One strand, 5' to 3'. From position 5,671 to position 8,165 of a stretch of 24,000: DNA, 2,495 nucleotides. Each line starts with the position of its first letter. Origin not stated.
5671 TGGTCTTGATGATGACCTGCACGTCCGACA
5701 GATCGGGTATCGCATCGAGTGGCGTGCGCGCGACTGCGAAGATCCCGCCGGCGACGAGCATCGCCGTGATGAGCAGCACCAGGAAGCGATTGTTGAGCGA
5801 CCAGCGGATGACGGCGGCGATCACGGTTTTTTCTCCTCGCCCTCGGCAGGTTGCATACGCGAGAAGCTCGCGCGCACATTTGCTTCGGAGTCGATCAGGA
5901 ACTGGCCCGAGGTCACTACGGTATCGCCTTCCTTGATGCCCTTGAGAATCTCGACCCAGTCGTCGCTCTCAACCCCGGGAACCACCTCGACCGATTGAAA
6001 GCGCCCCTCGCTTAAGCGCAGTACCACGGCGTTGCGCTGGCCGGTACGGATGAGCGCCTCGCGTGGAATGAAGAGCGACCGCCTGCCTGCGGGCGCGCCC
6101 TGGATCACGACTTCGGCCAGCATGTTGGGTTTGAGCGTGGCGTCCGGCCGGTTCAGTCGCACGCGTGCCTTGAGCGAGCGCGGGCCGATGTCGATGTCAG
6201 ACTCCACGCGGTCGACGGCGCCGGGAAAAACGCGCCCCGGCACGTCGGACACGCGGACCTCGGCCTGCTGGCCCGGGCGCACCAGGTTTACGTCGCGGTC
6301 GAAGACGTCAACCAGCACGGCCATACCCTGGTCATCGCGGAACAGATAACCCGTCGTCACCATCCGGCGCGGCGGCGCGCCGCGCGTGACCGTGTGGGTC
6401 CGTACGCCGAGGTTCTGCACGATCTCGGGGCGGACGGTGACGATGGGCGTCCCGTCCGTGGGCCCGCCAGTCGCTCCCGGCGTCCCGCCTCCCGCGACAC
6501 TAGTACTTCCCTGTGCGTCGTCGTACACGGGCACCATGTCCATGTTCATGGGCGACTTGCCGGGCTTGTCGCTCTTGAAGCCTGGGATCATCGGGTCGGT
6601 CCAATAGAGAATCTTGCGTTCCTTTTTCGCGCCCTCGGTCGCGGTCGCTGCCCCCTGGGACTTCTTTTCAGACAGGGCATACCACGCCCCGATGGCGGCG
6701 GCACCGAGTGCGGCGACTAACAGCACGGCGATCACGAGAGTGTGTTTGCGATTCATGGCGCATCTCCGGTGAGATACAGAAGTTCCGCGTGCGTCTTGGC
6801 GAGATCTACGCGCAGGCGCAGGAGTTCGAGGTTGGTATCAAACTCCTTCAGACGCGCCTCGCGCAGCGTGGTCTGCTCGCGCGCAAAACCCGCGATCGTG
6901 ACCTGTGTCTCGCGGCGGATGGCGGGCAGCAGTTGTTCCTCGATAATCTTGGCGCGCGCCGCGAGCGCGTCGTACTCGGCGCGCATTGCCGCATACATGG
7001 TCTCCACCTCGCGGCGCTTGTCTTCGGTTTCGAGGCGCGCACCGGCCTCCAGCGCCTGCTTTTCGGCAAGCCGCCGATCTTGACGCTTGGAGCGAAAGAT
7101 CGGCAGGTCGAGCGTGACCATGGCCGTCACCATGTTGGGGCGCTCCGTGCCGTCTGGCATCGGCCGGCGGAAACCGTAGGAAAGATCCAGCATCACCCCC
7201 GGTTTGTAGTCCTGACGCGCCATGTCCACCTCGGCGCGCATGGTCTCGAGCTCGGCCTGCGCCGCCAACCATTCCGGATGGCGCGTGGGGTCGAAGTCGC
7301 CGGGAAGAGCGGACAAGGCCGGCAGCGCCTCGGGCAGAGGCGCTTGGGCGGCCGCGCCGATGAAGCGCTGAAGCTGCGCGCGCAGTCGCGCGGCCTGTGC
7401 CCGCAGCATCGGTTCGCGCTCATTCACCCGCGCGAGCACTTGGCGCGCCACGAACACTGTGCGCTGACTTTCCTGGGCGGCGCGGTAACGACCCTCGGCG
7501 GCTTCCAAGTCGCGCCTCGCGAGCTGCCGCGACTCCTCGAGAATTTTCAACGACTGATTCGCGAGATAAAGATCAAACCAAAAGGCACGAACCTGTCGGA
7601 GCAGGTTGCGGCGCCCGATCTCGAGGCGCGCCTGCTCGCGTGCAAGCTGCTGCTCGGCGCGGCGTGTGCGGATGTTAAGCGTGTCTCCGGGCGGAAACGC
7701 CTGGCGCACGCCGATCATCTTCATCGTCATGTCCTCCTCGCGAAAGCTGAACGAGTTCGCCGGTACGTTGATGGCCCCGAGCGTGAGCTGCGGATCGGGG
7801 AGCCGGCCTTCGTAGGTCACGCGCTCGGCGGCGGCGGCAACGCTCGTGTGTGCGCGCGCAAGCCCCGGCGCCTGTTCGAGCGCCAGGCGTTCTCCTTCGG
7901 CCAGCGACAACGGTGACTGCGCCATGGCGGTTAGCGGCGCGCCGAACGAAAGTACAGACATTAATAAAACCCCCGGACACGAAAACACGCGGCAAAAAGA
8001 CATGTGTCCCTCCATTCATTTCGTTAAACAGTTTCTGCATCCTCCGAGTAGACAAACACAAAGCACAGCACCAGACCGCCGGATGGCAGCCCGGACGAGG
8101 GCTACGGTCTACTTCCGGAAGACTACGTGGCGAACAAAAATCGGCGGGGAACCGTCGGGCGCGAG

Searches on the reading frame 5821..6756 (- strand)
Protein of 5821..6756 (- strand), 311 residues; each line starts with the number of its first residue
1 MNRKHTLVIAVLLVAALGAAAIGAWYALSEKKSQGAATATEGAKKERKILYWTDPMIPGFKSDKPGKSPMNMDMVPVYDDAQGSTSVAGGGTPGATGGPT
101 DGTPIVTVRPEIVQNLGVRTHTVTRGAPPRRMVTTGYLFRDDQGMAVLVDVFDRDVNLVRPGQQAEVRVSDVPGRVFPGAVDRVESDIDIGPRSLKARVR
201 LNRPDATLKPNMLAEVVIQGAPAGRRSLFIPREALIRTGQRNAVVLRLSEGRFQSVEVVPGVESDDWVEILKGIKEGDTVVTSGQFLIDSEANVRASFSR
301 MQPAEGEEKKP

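Call 9: search_protein_families(library=pfam, proteins=[window:5821-6756:-], max_evalue=0.001)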
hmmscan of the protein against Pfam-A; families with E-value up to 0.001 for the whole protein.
window:5821-6756:- (311 aa): 3 families
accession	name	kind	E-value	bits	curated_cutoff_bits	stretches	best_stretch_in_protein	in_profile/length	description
PF16576.10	HlyD_D23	-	3e-15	56.5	30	1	147-214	147-214/214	Barrel-sandwich domain of CusB or HlyD membrane-fusion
PF19335.5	HMBD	-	9.4e-06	25.9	23.6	1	51-77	1-28/28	Heavy metal binding domain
PF13437.12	HlyD_3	-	7.7e-05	23.8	22.2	1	142-210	33-105/106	HlyD family secretion protein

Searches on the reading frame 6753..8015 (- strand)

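Call 9: search_protein_families(library=pfam, proteins=[window:6753-8015:-], max_evalue=0.001)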
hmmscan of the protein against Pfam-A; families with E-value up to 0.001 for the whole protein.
window:6753-8015:- (420 aa): 1 family
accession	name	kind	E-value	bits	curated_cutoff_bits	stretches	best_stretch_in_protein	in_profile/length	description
PF02321.23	OEP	-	1.5e-36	126.4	22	2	42-220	5-187/187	Outer membrane efflux protein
